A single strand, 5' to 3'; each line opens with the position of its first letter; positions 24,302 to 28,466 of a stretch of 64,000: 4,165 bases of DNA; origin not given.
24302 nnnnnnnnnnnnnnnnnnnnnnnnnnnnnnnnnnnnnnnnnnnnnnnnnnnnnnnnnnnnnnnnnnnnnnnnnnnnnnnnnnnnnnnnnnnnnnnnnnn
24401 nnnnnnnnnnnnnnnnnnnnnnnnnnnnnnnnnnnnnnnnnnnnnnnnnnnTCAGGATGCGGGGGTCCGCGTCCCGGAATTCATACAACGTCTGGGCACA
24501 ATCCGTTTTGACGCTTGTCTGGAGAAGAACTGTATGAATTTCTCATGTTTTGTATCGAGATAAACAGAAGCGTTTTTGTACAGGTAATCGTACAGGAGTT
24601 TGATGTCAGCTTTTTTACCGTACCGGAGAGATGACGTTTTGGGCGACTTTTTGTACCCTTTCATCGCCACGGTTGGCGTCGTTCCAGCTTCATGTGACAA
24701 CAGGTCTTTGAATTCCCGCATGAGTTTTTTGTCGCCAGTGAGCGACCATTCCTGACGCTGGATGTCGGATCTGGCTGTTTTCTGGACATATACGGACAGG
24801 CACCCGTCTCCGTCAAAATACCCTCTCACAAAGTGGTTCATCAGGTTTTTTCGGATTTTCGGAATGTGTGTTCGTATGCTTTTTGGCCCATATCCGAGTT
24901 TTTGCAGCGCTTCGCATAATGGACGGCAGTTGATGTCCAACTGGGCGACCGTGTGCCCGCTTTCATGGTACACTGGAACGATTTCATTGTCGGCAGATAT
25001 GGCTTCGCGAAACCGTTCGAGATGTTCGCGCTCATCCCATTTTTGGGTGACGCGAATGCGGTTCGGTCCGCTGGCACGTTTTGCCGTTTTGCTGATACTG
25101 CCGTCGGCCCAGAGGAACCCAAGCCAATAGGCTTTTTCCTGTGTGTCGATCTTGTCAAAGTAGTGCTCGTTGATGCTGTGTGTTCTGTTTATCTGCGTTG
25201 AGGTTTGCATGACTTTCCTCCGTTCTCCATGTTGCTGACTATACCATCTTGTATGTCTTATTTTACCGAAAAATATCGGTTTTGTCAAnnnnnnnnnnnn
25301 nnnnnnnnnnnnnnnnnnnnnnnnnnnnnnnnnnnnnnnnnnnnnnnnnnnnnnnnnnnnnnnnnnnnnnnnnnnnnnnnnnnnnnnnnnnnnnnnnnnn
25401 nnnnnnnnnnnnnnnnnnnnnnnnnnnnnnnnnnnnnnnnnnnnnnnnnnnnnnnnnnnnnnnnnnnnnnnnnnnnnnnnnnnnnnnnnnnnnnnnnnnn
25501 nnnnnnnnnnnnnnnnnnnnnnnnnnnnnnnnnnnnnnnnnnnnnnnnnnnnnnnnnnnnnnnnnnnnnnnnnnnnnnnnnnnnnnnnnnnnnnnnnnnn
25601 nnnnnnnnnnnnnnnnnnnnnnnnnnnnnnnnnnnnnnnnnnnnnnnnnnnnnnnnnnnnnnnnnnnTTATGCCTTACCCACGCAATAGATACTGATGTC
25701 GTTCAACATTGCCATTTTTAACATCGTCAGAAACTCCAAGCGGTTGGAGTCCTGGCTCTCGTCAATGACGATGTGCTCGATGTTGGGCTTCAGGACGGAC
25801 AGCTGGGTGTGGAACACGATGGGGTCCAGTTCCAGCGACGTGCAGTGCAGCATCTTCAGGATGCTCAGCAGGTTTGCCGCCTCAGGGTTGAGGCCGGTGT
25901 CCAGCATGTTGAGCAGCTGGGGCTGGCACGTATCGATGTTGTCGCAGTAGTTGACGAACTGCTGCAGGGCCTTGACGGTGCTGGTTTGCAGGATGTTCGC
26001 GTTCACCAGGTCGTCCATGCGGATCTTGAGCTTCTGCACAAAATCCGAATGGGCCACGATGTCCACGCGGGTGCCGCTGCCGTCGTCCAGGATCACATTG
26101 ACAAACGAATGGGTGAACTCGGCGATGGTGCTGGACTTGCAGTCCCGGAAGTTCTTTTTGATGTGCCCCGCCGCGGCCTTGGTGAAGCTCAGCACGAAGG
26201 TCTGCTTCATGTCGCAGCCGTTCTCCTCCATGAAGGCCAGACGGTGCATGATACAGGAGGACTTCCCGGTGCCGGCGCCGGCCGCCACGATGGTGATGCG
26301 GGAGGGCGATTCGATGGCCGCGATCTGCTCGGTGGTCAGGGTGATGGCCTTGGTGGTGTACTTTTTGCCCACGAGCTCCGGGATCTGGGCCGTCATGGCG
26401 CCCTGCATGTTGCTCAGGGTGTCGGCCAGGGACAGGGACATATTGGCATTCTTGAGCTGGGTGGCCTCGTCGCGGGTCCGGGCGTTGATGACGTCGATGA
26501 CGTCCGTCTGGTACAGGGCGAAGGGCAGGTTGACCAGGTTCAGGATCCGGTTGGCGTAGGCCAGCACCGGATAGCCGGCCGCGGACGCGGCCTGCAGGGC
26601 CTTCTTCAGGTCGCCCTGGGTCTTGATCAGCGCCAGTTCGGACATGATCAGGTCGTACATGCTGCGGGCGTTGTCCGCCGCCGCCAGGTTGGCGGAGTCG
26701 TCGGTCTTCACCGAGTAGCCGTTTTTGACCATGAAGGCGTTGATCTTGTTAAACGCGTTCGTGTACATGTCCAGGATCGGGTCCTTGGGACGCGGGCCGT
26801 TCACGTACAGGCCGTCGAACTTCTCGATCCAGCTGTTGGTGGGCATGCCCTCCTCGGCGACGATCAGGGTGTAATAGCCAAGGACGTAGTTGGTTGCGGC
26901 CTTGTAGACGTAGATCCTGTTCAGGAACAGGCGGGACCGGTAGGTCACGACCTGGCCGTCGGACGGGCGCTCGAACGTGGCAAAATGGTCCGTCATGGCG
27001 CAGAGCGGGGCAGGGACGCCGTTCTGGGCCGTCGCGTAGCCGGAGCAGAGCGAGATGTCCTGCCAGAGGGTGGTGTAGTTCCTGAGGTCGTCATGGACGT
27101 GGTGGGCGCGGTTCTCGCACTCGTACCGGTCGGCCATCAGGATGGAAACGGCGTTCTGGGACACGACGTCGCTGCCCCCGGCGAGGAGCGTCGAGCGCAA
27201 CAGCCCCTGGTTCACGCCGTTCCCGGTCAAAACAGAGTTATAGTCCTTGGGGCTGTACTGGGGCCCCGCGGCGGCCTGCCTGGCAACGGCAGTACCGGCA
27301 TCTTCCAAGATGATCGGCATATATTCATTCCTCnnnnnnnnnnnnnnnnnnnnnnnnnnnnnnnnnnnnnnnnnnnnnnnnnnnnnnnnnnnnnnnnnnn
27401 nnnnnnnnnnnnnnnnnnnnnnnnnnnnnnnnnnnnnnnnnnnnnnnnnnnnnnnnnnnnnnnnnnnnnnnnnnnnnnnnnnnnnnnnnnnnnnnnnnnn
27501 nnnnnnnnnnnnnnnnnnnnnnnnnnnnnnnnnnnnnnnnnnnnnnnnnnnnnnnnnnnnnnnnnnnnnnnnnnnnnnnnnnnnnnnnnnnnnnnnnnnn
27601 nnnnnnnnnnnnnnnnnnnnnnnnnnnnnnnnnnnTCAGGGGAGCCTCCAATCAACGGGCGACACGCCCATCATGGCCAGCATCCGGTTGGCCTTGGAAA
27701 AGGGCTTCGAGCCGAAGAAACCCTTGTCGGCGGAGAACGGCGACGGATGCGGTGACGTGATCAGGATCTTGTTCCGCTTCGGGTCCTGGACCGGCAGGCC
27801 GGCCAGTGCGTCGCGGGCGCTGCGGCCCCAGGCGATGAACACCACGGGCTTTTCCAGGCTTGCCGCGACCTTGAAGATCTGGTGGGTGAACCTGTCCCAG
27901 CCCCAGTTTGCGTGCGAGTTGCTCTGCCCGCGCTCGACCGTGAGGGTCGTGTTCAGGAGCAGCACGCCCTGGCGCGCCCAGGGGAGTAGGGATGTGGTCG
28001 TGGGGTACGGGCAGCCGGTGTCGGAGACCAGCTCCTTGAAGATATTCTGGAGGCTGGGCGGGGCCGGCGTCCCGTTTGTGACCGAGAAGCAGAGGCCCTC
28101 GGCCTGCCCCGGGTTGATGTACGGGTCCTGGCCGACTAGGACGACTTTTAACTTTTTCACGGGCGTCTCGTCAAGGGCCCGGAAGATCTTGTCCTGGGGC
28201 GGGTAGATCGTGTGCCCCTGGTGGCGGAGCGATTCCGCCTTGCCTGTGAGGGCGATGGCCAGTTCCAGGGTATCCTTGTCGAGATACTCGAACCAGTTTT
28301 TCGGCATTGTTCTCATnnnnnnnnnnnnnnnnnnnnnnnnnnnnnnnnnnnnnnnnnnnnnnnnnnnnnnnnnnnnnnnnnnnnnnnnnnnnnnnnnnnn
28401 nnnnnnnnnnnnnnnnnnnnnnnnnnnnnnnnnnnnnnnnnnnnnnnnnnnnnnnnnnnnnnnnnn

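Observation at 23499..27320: UvrD-like helicase gene split by a group I intron carrying a self-promoted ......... endonuclease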

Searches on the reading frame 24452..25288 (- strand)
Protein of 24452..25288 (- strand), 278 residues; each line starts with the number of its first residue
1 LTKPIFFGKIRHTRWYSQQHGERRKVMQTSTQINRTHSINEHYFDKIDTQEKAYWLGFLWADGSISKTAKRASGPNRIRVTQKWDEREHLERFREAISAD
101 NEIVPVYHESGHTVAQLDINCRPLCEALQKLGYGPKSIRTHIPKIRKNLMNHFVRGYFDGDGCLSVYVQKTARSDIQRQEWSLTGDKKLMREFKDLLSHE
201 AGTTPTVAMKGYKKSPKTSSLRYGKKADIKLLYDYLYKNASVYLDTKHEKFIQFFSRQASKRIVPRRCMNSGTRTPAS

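Call 5: search_protein_families(library=pfam, proteins=[window:24452-25288:-], max_evalue=0.1)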
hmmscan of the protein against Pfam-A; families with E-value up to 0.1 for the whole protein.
window:24452-25288:- (278 aa): 2 families
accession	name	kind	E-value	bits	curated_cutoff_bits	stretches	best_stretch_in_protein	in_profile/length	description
PF14528.11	LAGLIDADG_3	-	1.7e-09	38.2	22.5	1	151-230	4-75/82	LAGLIDADG-like domain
PF00961.24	LAGLIDADG_1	-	0.00035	21.9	23.1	1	156-254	3-98/102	LAGLIDADG endonuclease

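Call 14: find_related_loci(query=window:24455-25210:-, collection=viral_contigs, flank=3000)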
Query seq(252 aa) (252 aa) in viral_contigs; peptide patterns used: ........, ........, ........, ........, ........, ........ (x = any residue, [..] = any of these).
11 stretches matched a pattern; 1 encode a relative of the query (tblastn E <= 1e-3); 1 distinct loci.
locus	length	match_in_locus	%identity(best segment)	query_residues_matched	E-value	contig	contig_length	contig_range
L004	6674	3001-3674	27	1-228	4e-18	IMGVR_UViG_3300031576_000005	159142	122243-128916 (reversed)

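Call 15: find_related_loci(query=window:24455-25210:-, collection=metagenome_contigs, flank=3000)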
Query seq(252 aa) (252 aa) in metagenome_contigs; peptide patterns used: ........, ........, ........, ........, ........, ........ (x = any residue, [..] = any of these).
208 stretches matched a pattern; 4 encode a relative of the query (tblastn E <= 1e-3); 4 distinct loci.
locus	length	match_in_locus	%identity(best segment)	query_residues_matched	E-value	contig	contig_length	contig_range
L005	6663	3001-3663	32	1-232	2e-35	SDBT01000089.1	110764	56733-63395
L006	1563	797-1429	31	2-224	3e-21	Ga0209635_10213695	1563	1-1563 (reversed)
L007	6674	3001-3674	27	1-228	2e-19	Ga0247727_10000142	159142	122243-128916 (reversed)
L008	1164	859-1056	36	1-74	4e-14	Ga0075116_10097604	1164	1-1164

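Call 47: search_dna_similar(query=window:24503-25210:-, collection=phages, mode=protein, max_evalue=0.001, max_rows=25)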
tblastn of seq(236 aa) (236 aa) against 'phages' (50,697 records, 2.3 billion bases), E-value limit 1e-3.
Records with a match: 165; places in all: 168; records where one place covers at least 80% of the query: 96.
Best place of each record, by identity: <60% 165.
By first word of the organism name: Staphylococcus 91; Flavobacterium 22; Bacillus 12; uncultured 8; Prevotella 4; Proteus 3; Brevibacillus 3; Bacteriophage 2; Providencia 2; Alicyclobacillus 2; and 11 more.
By host as written in the record: Staphylococcus aureus 43; - 16; Flavobacterium psychrophilum 950106-1/1 8; Bacillus subtilis 7; Staphylococcus sp. 7; Staphylococcus carnosus TM300 5; Prevotella sp. 4; Staphylococcus aureus (phage propagation strain 47) 4; and 49 more.
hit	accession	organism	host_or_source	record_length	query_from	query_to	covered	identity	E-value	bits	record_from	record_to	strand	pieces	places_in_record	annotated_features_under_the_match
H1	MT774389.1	uncultured phage cr116_1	human feces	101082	7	228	94%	34.8%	1e-30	124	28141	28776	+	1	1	mobile intron protein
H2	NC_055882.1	uncultured phage cr116_1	human feces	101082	7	228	94%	34.8%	1e-30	124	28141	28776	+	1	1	endonuclease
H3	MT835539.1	Bacteriophage sp.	human fecal samples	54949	13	228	92%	34.2%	1e-24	107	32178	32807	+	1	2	record has no annotation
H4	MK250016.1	Prevotella phage Lak-A1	Prevotella sp.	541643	13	227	91%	33.0%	2e-17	87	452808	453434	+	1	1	record has no annotation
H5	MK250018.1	Prevotella phage Lak-A1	Prevotella sp.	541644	13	227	91%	33.0%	2e-17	87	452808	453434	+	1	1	record has no annotation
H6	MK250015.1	Prevotella phage Lak-A1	Prevotella sp.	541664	13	227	91%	33.0%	2e-17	87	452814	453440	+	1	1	record has no annotation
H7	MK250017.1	Prevotella phage Lak-A1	Prevotella sp.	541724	13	227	91%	33.0%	2e-17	87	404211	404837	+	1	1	record has no annotation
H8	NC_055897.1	uncultured phage cr114_1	human feces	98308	10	225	92%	32.3%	2e-27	115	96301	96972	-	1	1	endonuclease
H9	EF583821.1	Bacillus phage 0305phi8-36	Bacillus thuringiensis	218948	1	227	96%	30.5%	3e-21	97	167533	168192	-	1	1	ORF240: DNA polymerase III alpha subunit | ORF036: mobile intron protein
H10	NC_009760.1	Bacillus phage 0305phi8-36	Bacillus thuringiensis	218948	1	227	96%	30.5%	3e-21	97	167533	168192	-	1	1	ORF240: DNA polymerase | ORF036: endonuclease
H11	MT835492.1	Bacteriophage sp.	human fecal samples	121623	14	228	91%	31.8%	7e-20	94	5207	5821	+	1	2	record has no annotation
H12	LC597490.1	Bacillus phage vB_BceM_WH1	Bacillus cereus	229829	9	230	94%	30.8%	1e-23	104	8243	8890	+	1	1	recombinase family protein_gp016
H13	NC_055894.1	uncultured phage cr6_1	human feces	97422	13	228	92%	31.6%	2e-19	92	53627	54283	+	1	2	endonuclease | hypothetical protein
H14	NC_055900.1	uncultured phage cr125_1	human feces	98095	11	225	91%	31.2%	4e-26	111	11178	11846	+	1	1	endonuclease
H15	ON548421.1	Bacillus phage vB_BanS-Thrax5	Bacillus anthracis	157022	11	225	91%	31.0%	3e-18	89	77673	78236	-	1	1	hypothetical protein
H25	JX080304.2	Staphylococcus phage MSA6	Staphylococcus aureus subsp. aureus ...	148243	7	223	92%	28.7%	5e-11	68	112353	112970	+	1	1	rec: Rec | I-MsaII: I-MsaII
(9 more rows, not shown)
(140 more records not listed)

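Call 48: get_annotated_region(hit=H25, flank=2000)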
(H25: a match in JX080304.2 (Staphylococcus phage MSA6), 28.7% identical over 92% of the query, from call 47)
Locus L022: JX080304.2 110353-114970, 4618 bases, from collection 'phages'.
description: Staphylococcus phage MSA6, complete genome.
organism: Staphylococcus phage MSA6 (NCBI taxid 1195079)
taxonomy: Viruses; Duplodnaviria; Heunggongvirae; Uroviricota; Caudoviricetes; Herelleviridae; Twortvirinae; Kayvirus; Kayvirus G1
host: Staphylococcus aureus subsp. aureus strain ATCC 25923; source: -; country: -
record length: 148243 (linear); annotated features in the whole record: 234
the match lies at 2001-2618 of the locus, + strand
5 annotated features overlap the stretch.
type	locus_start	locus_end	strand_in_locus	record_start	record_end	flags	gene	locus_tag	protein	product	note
CDS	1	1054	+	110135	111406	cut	-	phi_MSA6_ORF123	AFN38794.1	hypothetical protein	similar to Staphylococcus phage G1 ORF020 (INSD Accession Number AY954969) and to Staphylococcus phage K ORF92 (INSD ...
CDS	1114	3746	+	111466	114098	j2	rec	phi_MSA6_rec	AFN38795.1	Rec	putative recombinase to RecA; similar to Staphylococcus phage G1 ORF021 (INSD Accession Number AY954969) and to ...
CDS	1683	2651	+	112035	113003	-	I-MsaII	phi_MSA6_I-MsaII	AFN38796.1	I-MsaII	putative intron-endoded endonuclease I-MsaI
CDS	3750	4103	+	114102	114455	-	-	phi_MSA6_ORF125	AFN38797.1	hypothetical protein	similar to Staphylococcus phage G1 ORF121 (INSD Accession Number AY954969); ORF125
CDS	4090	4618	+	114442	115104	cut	sig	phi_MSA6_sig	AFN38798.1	Sig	putative RNA polymerase sigma factor; similar to Staphylococcus phage G1 ORF056 (INSD Accession Number AY954969) and to ...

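Call 49: get_annotated_region(hit=H1, flank=2000)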
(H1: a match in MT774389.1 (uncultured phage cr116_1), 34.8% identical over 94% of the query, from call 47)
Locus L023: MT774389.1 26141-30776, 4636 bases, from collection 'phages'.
description: Uncultured phage cr116_1, complete genome.
organism: uncultured phage cr116_1 (NCBI taxid 2772073)
taxonomy: Viruses; Duplodnaviria; Heunggongvirae; Uroviricota; Caudoviricetes; Crassvirales; Steigviridae; Asinivirinae; Pamirivirus; Pamirivirus faecium
host: -; source: human feces; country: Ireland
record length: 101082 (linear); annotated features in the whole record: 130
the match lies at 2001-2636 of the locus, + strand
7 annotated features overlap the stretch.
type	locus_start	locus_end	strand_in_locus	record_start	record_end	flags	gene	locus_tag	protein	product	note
CDS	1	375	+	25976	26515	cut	-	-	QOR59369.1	hypothetical protein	gp_24105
CDS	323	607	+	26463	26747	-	-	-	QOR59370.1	hypothetical protein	gp_24106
CDS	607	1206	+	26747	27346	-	-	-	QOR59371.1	putative HNH homing endonuclease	gp_24107; putative HNH homing endonuclease [Streptococcus phage PH15]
CDS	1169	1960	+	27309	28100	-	-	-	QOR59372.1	PD-(D/E)XK superfamily exonuclease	gp_24108; Exonuclease, PD-(D/E)XK superfamily [phiCrAss001]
CDS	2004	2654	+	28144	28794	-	-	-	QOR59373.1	mobile intron protein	gp_24109; mobile intron protein [Bacillus phage 0305phi8-36]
CDS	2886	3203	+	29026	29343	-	-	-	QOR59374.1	hypothetical protein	gp_24110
CDS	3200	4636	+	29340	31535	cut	-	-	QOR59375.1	putative anaerobic ribonucleoside triphosphate reductase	gp_24111; putative anaerobic ribonucleoside triphosphate reductase [Cronobacter phage S13]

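Call 50: get_annotated_region(hit=H9, flank=2000)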
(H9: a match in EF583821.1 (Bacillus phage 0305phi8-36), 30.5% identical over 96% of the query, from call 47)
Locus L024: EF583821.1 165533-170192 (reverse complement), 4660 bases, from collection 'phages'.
description: Bacillus phage 0305phi8-36, complete genome.
organism: Bacillus phage 0305phi8-36 (NCBI taxid 458639)
taxonomy: Viruses; Duplodnaviria; Heunggongvirae; Uroviricota; Caudoviricetes
host: Bacillus thuringiensis; source: -; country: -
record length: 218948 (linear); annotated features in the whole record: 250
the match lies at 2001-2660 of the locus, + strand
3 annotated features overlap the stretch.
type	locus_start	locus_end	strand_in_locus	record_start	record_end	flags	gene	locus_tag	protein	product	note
CDS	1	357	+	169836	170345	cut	ORF239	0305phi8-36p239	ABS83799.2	mobile nuclease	gp239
CDS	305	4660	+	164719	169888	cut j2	ORF240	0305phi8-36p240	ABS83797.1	DNA polymerase III alpha subunit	gp240; coding region interrupted by a mobile intron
CDS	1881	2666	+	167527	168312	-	ORF036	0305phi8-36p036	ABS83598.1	mobile intron protein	gp36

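Call 73: search_solved_structures(query=window:24509-25210:-, max_evalue=1)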
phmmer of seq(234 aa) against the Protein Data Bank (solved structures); distinct sequences matched with E-value up to 1: 2.
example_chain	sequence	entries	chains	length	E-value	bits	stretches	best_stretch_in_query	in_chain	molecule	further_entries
7onh_A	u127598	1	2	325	0.28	13.8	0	127-160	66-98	SAKe6BE-L3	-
1mow_A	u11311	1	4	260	0.64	12.7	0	26-158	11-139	chimera of homing endonuclease I-DmoI and DNA endonuclease I-CreI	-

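Call 75: search_protein_families(library=phrogs, proteins=[window:24452-25210:-], max_evalue=0.00001)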
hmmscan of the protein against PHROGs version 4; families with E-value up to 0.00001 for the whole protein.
window:24452-25210:- (252 aa): 1 family
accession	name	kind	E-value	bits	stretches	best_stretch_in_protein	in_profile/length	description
phrog_4645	-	DNA, RNA and nucleotide metabolism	1.8e-42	146.6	1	8-228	91-303/308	endonuclease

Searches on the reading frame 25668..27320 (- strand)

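Call 5: search_protein_families(library=pfam, proteins=[window:25668-27320:-], max_evalue=0.1)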
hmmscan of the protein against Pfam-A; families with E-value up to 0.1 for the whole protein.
window:25668-27320:- (550 aa): 4 families
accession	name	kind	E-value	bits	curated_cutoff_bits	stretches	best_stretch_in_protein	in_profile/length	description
PF00580.27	UvrD-helicase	-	7.6e-14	52.5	23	1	328-548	1-246/271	UvrD/REP helicase N-terminal domain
PF13245.12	AAA_19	-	8.2e-13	49.1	25.1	1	333-548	2-124/134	AAA domain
PF13604.12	AAA_30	-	5.8e-08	33.1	27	1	329-407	3-81/191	AAA domain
PF00270.35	DEAD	-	0.058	13.6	26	0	333-397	5-71/167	DEAD/DEAH box helicase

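Call 75: search_protein_families(library=phrogs, proteins=[window:25677-27320:-], max_evalue=0.00001)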
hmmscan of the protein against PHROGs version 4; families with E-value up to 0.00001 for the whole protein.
window:25677-27320:- (548 aa): 1 family
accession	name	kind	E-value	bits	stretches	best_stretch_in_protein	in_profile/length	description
phrog_1967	-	DNA, RNA and nucleotide metabolism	8.4e-19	68.6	1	270-548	101-397/776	DNA helicase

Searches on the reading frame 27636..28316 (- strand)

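Call 75: search_protein_families(library=phrogs, proteins=[window:27636-28316:-], max_evalue=0.00001)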
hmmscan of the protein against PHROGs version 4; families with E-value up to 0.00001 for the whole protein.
window:27636-28316:- (226 aa): 1 family
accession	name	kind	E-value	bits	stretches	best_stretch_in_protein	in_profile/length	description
phrog_12143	-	unknown function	2.2e-49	168.9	1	28-223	31-227/227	-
